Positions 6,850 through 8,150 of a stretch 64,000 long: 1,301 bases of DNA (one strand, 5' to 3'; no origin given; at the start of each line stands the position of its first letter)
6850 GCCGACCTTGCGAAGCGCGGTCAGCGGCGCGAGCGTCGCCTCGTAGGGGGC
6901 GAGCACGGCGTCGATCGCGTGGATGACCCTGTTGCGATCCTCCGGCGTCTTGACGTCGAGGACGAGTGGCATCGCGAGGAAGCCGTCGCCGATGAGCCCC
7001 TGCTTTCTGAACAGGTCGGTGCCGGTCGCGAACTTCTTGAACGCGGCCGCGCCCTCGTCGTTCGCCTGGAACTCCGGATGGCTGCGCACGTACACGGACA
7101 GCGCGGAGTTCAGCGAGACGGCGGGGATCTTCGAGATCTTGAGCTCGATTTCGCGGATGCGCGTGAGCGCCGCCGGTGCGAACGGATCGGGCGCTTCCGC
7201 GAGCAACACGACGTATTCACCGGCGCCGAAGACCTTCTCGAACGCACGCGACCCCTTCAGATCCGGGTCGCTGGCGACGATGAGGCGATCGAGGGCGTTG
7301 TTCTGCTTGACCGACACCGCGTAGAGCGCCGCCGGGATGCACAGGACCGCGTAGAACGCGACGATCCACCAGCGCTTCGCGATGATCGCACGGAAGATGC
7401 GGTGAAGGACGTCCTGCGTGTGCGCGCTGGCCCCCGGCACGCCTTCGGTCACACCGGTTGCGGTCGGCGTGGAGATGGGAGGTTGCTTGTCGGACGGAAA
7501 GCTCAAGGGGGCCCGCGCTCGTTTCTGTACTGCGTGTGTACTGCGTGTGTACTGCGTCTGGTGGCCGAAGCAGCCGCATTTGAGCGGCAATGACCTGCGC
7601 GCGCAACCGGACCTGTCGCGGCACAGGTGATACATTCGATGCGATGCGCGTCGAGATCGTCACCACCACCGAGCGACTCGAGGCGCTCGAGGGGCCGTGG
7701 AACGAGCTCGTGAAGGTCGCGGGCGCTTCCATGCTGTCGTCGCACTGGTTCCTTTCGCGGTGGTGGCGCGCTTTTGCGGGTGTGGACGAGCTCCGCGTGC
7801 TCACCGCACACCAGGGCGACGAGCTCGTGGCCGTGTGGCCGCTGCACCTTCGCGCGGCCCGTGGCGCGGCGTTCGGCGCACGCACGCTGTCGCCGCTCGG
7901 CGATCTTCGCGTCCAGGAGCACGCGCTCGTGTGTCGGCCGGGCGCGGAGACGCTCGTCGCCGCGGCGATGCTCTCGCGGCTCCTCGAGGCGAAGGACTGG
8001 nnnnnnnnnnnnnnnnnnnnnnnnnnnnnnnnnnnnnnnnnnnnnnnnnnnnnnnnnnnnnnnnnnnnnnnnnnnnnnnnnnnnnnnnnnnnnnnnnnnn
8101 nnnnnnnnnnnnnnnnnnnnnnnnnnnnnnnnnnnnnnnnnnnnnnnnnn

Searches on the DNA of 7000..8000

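Call 9: search_rna_families(source=window, start=7000, end=8000, threshold=evalue, max_evalue=1)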
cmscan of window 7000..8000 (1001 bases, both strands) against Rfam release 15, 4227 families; matches with E-value up to 1: 0.
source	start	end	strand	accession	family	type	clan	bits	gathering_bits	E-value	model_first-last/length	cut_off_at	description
